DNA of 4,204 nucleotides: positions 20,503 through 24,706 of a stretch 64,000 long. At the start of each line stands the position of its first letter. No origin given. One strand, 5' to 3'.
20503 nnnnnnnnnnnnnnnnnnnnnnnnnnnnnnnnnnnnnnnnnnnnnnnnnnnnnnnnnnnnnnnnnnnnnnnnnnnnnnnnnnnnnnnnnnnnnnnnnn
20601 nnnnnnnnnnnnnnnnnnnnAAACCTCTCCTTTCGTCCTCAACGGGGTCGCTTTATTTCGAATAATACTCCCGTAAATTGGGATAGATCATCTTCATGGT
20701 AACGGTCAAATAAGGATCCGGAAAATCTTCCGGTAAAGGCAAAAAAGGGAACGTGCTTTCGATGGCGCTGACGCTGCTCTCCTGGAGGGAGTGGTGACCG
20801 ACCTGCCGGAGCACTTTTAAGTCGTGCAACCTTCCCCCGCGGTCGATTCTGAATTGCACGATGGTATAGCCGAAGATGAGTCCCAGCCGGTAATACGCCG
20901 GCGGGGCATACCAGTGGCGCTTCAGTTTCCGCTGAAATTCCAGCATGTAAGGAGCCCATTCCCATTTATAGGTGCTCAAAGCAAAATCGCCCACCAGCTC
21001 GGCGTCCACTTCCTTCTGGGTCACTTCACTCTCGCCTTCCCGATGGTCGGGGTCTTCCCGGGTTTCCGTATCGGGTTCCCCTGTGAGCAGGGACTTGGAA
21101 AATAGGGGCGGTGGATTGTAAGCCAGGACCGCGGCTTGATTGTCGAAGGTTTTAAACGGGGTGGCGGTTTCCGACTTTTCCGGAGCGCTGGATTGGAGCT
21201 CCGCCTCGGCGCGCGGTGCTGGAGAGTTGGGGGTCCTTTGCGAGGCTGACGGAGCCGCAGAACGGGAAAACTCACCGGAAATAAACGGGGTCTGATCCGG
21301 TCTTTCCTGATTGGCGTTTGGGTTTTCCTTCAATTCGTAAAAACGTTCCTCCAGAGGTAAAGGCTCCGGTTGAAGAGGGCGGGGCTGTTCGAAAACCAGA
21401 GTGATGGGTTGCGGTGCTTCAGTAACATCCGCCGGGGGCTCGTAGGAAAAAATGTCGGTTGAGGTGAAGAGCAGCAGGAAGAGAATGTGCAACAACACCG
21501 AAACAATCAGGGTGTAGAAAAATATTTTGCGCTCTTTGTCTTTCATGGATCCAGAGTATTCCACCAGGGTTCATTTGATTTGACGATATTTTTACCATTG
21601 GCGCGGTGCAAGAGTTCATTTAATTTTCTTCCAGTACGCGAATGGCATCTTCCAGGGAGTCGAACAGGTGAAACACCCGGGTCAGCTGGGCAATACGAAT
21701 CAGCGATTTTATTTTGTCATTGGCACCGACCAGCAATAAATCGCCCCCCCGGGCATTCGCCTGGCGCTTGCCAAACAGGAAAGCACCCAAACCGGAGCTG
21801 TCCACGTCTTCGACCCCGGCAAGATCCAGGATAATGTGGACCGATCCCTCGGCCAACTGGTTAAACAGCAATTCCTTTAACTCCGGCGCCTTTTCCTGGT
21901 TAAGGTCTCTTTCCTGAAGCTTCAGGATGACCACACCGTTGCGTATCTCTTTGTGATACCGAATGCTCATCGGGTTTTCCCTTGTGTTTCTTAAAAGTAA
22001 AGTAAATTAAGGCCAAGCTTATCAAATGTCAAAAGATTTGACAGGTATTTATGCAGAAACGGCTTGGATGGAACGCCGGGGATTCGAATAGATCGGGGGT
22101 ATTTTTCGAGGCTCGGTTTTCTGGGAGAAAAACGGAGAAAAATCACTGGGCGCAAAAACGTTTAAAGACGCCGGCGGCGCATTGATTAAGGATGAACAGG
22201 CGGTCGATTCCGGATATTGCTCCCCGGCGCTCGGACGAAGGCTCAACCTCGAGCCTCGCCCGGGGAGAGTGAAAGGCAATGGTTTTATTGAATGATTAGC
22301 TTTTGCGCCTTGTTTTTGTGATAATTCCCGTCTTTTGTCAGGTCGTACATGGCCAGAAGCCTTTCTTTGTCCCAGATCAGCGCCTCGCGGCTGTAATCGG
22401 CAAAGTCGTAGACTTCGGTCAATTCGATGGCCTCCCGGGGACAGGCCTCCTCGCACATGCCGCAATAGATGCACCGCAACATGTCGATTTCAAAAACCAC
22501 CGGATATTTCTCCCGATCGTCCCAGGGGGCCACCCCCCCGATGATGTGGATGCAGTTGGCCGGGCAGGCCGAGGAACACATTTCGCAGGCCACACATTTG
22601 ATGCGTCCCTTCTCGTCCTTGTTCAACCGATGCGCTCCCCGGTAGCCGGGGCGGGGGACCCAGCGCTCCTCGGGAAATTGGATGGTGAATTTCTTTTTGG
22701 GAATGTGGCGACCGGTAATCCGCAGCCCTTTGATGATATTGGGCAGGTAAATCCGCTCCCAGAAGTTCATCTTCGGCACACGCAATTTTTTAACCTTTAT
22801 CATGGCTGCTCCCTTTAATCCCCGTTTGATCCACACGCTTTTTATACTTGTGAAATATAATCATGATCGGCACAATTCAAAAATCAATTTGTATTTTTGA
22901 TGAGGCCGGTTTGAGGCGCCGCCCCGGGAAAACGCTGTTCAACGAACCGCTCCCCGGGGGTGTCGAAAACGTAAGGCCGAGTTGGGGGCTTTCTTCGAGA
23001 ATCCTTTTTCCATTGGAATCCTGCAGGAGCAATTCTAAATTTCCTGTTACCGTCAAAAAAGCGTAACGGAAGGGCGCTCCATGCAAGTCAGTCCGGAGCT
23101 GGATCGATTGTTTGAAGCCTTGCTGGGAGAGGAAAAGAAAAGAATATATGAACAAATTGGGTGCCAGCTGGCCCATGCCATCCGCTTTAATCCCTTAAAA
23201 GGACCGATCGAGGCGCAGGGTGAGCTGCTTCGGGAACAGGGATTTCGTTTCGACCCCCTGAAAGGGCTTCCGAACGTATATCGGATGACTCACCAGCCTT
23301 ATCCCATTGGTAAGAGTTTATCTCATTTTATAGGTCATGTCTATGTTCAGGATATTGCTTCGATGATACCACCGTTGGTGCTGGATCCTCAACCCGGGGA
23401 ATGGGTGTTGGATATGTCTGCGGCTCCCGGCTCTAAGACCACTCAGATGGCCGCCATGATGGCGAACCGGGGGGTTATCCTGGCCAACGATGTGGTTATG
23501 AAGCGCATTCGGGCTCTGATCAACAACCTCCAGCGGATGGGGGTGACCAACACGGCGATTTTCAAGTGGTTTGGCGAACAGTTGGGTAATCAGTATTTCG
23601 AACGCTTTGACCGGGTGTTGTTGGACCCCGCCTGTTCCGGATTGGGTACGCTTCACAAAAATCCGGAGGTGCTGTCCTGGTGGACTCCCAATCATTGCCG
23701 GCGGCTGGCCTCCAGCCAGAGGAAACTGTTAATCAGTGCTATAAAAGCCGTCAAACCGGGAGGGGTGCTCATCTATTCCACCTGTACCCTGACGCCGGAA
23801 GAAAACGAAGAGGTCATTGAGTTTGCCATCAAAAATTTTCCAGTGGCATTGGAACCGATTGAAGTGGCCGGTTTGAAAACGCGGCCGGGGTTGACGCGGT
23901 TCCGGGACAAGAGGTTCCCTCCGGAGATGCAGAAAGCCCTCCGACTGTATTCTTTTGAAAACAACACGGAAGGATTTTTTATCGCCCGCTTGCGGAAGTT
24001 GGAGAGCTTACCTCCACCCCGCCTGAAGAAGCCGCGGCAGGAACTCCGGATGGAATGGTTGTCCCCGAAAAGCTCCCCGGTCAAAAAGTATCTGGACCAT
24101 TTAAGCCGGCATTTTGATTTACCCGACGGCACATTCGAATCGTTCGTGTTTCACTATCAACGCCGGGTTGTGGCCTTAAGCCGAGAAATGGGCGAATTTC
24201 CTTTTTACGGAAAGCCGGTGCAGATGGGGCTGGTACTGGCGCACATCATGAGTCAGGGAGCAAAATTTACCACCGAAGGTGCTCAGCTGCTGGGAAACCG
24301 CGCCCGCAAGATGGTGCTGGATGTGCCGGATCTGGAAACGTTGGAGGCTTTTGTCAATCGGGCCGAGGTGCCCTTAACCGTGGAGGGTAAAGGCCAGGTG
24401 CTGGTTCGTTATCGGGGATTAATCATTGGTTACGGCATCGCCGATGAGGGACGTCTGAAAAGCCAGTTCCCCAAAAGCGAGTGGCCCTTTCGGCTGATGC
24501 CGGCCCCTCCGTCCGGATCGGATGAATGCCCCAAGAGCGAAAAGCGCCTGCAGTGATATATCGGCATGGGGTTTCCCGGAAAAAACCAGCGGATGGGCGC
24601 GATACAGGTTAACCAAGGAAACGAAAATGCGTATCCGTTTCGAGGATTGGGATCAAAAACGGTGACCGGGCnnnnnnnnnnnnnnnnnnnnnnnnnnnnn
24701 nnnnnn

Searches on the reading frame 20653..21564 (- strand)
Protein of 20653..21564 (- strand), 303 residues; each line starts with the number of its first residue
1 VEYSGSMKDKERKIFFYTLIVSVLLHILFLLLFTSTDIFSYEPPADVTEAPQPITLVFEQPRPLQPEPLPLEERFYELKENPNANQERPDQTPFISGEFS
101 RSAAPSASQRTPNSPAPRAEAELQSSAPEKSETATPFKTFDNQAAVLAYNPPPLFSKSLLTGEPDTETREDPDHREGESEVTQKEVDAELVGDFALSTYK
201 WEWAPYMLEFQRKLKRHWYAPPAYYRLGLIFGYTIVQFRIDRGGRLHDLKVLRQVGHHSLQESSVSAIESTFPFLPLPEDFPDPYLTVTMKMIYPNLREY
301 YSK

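Call 46: search_protein_families(library=pfam, proteins=[window:20653-21564:-], max_evalue=0.0001)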
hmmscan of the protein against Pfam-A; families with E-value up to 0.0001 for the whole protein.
window:20653-21564:- (303 aa): 1 family
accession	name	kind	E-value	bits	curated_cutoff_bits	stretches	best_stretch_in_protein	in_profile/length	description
PF03544.19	TonB_C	-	4.5e-06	27.5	24.6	1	230-280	14-63/79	Gram-negative bacterial TonB protein C-terminal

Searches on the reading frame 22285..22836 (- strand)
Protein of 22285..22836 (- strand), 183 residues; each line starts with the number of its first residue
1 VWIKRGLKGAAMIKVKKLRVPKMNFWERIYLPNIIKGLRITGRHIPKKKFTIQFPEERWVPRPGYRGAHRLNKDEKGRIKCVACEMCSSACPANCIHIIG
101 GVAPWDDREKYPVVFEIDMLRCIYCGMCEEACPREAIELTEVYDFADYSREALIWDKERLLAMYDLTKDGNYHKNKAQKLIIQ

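Call 46: search_protein_families(library=pfam, proteins=[window:22285-22836:-], max_evalue=0.0001)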
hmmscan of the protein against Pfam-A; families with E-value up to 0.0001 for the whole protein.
window:22285-22836:- (183 aa): 9 families
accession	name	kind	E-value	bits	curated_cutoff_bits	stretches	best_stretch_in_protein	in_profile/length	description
PF00037.32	Fer4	-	1.5e-11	44.1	21.1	1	116-138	2-24/24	4Fe-4S binding domain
PF12838.12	Fer4_7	-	2.9e-09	37.7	27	1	80-136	1-52/52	4Fe-4S dicluster domain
PF13484.11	Fer4_16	-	4.9e-08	34.1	30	0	121-144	1-25/66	4Fe-4S double cluster binding domain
PF14697.11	Fer4_21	-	5.9e-08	33.2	35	0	80-97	40-58/59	4Fe-4S dicluster domain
PF13187.11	Fer4_9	-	7.5e-08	32.7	27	1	80-137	1-52/52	4Fe-4S dicluster domain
PF13183.11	Fer4_8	-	1e-07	32.8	27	0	119-139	2-20/68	4Fe-4S dicluster domain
PF13534.11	Fer4_17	-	2.6e-07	31.5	22.2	0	119-135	43-59/61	4Fe-4S dicluster domain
PF12797.12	Fer4_2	-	4.9e-06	26.6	24.5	0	115-133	3-21/22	4Fe-4S binding domain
PF12837.12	Fer4_6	-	8.5e-06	25.9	25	1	114-137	1-24/24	4Fe-4S binding domain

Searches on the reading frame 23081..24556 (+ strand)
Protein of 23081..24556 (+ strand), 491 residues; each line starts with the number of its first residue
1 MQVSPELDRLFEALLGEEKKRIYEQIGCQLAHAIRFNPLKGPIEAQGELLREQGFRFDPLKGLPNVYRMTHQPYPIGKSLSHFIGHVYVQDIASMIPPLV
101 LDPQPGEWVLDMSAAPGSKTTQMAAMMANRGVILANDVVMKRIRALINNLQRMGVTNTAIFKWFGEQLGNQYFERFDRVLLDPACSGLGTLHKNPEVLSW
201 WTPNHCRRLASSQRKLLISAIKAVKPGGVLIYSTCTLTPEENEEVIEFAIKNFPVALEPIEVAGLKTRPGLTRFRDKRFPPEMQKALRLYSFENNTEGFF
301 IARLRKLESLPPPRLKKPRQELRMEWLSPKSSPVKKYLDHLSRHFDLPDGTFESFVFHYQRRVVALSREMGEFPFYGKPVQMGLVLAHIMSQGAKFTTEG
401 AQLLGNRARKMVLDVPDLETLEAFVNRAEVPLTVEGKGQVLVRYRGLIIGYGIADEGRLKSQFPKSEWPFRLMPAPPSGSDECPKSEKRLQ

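Call 46: search_protein_families(library=pfam, proteins=[window:23081-24556:+], max_evalue=0.0001)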
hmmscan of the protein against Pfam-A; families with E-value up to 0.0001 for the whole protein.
window:23081-24556:+ (491 aa): 3 families
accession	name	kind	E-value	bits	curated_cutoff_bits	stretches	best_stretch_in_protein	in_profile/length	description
PF01189.24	Methyltr_RsmB-F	-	1.1e-51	175.8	27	1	99-305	2-199/199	16S rRNA methyltransferase RsmB/F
PF13636.12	Methyltranf_PUA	-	2e-05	25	27.6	1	423-465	3-45/49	RNA-binding PUA-like domain of methyltransferase RsmF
PF17125.10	Methyltr_RsmF_N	-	2.5e-05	25.1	34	1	12-91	10-85/86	N-terminal domain of 16S rRNA methyltransferase RsmF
